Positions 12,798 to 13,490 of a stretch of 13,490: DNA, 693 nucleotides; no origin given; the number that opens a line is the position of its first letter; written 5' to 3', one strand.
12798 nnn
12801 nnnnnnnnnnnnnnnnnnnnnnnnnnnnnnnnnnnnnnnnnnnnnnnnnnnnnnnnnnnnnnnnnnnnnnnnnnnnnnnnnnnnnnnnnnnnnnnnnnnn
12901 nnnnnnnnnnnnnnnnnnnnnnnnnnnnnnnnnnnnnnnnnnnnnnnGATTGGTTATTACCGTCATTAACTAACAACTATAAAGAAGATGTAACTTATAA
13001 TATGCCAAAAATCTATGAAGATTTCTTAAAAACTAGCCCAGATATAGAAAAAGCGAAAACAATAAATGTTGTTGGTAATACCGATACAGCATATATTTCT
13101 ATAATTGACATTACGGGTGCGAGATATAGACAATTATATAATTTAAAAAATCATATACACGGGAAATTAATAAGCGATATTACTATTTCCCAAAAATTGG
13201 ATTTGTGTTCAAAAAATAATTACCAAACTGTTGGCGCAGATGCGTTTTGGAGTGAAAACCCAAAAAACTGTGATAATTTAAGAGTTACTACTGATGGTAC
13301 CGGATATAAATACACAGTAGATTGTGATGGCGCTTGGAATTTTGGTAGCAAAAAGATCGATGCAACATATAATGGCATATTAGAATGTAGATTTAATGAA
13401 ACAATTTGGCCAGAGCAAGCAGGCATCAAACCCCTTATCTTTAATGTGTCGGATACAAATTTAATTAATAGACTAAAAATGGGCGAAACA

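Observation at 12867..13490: Gene 5 looks like a fusion of gene 1 plus gene 2 (or genes 1 and 2 are a fission), which creates a topology puzzle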

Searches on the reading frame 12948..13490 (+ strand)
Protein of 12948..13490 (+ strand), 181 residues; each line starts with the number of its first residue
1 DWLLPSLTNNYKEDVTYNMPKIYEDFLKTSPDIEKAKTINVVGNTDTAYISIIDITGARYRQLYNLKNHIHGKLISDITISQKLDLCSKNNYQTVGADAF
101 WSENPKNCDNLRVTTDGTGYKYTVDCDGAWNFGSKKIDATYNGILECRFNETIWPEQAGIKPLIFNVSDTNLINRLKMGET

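Call 40: find_related_loci(query=A3, collection=genome_contigs, flank=10000)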
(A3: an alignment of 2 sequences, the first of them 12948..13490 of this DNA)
Query A3 (181 aa) in genome_contigs; peptide patterns used: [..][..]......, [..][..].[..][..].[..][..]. (x = any residue, [..] = any of these).
44 stretches matched a pattern; 5 encode a relative of the query (tblastn E <= 1e-3); 5 distinct loci.
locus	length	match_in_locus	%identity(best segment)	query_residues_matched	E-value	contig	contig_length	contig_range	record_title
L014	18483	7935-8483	45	1-180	7e-48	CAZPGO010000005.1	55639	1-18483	MAG TPA_asm: uncultured archaeon isolate SRP067234_co1_315 genome assembly, contig: k99_630277, whole genome shotgun seq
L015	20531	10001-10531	36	4-180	4e-26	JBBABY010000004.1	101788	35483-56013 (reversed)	MAG: archaeon isolate SO_2017_LW1_34 NODE_79_length_101788_cov_1.493355_LW64-88_2017, whole genome shotgun sequence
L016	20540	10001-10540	33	5-180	5e-21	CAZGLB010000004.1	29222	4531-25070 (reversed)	MAG TPA_asm: uncultured archaeon isolate SRP263991_co7_50 genome assembly, contig: NODE_2174_length_29222_cov_207.533994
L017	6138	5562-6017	31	44-180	2e-17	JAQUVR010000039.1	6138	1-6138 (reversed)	MAG: Candidatus ainarchaeum sp. isolate STD2_171 NODE_54551_length_6138_cov_4.579937_Sandtown_D2, whole genome shotgun s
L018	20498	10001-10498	33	3-169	1e-18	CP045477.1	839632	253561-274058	MAG: Candidatus Forterrea multitransposorum CG_2015-17_Forterrea_25_41 chromosome, complete genome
